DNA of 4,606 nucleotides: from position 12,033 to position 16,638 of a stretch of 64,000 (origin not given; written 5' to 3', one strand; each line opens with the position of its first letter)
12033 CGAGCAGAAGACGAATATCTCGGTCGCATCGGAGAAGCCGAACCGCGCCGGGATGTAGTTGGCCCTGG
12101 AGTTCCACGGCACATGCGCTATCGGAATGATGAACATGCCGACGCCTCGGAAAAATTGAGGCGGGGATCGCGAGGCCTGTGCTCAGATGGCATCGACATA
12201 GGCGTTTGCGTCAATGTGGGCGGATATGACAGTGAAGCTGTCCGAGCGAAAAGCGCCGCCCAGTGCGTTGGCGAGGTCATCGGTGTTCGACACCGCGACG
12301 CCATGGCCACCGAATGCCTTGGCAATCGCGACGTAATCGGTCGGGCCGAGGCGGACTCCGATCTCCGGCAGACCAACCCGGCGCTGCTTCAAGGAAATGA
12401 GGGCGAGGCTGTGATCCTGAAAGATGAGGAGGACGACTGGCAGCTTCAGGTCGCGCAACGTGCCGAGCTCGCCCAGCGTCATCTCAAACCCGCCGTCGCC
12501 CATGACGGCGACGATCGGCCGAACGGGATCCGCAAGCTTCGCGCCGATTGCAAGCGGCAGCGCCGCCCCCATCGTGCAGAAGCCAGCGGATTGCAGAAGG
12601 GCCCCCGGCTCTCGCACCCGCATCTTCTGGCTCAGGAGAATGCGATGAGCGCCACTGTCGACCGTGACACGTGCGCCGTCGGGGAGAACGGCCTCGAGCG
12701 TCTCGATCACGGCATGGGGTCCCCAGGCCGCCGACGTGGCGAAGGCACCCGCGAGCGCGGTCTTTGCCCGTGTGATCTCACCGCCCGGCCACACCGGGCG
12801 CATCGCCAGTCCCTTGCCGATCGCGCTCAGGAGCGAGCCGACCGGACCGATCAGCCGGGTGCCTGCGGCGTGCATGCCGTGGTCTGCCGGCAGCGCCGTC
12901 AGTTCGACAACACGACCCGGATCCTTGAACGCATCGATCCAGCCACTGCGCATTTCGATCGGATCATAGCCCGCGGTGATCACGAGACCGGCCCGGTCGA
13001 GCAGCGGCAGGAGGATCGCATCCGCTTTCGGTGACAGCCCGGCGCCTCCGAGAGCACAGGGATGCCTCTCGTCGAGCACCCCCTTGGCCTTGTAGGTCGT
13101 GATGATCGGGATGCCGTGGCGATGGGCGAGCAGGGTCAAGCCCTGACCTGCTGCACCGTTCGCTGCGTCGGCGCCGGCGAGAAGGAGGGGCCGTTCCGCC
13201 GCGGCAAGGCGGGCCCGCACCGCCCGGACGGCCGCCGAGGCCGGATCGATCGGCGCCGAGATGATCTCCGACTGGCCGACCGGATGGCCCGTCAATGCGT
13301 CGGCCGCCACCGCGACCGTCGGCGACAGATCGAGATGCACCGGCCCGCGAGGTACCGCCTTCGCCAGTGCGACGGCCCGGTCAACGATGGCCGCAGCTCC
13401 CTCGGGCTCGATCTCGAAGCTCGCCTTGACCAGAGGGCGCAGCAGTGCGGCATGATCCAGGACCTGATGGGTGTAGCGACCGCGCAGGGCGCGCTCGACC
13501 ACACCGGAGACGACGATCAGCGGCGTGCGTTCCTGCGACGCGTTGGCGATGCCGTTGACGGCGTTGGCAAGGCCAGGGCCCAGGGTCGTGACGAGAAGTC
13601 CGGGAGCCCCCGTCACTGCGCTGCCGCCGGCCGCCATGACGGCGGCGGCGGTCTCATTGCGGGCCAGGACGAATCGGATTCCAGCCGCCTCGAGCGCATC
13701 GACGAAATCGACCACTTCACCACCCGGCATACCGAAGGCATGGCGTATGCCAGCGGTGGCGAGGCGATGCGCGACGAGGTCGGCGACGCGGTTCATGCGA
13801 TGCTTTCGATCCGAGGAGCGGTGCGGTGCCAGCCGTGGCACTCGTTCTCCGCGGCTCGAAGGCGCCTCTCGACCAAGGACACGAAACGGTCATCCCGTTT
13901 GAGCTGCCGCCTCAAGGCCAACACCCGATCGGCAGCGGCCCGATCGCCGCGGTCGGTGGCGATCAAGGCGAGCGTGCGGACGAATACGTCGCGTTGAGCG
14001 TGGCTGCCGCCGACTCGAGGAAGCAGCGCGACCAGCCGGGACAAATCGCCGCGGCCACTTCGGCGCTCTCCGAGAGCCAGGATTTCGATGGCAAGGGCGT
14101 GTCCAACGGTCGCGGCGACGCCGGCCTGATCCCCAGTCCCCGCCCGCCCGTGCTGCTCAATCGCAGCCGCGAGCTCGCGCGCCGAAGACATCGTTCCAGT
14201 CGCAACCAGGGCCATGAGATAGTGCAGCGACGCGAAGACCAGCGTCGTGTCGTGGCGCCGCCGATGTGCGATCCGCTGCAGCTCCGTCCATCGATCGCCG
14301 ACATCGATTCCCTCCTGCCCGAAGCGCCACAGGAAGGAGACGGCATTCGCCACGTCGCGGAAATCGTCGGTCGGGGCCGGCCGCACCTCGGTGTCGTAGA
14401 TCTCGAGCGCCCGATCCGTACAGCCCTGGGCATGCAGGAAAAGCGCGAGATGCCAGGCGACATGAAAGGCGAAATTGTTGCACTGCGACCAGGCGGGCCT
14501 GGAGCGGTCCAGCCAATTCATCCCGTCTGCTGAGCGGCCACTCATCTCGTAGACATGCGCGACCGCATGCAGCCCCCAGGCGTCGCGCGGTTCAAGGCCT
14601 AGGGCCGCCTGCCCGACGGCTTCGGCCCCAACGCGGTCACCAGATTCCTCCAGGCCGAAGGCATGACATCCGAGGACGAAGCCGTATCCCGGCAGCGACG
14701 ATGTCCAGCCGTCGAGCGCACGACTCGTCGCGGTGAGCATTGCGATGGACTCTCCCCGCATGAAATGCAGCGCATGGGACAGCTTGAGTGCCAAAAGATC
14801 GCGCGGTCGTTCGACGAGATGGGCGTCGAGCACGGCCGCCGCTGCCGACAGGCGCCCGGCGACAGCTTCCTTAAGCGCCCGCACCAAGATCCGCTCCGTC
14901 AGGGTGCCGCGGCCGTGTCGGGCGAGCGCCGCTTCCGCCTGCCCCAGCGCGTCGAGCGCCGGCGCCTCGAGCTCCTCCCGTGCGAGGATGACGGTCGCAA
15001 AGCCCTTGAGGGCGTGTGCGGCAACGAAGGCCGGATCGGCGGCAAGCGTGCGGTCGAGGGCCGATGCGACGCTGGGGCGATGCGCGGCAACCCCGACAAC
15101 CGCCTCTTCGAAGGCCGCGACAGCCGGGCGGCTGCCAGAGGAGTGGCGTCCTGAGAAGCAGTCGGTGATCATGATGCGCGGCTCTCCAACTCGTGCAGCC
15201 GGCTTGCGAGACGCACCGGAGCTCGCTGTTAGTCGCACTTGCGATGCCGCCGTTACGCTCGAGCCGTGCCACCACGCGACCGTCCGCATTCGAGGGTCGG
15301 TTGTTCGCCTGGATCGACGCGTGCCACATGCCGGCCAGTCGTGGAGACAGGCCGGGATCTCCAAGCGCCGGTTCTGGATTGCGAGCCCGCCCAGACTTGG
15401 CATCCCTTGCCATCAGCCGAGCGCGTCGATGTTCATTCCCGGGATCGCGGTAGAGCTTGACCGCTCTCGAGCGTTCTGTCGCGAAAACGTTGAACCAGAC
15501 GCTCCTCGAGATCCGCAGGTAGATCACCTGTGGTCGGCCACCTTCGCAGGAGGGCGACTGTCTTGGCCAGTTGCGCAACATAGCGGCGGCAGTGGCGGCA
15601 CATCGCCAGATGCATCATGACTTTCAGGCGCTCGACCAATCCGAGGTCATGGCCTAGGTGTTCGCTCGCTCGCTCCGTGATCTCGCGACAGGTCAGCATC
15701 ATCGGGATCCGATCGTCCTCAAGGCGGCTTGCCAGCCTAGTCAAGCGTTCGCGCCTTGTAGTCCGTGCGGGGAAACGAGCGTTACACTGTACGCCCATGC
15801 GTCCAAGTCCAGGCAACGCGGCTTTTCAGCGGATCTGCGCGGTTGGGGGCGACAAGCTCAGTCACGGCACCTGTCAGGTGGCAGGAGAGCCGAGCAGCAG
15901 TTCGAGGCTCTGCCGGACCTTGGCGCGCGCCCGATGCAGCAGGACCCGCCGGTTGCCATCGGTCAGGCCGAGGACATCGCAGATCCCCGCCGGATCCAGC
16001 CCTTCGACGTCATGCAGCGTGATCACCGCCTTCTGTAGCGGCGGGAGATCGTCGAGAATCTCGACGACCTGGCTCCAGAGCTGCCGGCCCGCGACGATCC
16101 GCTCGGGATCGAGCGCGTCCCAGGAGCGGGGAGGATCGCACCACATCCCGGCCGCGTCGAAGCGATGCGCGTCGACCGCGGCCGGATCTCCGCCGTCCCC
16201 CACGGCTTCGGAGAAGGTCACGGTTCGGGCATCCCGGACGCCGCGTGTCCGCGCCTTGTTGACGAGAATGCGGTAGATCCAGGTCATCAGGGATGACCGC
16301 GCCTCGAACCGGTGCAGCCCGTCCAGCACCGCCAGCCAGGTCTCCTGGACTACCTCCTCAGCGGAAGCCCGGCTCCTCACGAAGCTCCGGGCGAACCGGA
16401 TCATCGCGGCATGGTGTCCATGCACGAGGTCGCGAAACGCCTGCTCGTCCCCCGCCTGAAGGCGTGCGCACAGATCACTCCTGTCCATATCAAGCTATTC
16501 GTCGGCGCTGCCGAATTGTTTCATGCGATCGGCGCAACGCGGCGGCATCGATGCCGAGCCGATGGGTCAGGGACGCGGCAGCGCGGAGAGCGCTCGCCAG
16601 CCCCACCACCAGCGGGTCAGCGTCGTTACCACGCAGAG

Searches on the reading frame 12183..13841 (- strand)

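Call 72: search_protein_families(library=pfam, proteins=[window:12183-13841:-], max_evalue=0.00001)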
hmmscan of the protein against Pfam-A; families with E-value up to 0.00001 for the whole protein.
window:12183-13841:- (552 aa): 3 families
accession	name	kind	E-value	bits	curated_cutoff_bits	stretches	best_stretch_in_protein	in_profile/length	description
PF02775.26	TPP_enzyme_C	-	1.1e-33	116.6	21.9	1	395-540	1-150/151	Thiamine pyrophosphate enzyme, C-terminal TPP binding domain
PF02776.23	TPP_enzyme_N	-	7.4e-32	110.1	26.8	1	18-132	2-118/119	Thiamine pyrophosphate enzyme, N-terminal TPP binding domain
PF00205.28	TPP_enzyme_M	-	1.1e-16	61.2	30.4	1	206-340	2-136/137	Thiamine pyrophosphate enzyme, central domain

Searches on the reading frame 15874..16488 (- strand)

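Call 73: search_protein_families(library=pfam, proteins=[window:15874-16488:-], max_evalue=0.00001)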
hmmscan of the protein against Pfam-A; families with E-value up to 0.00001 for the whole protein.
window:15874-16488:- (204 aa): 3 families
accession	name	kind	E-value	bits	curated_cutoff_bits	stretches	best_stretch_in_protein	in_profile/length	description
PF04542.20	Sigma70_r2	-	4.6e-14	52.4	24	1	21-82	1-64/71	Sigma-70 region 2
PF08281.18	Sigma70_r4_2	-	1.1e-11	44.6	25.7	1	141-190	4-53/54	Sigma-70, region 4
PF22029.2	PhyR_sigma2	-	4.3e-06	27.1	27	0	31-75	10-54/55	Sigma2 domain of PhyR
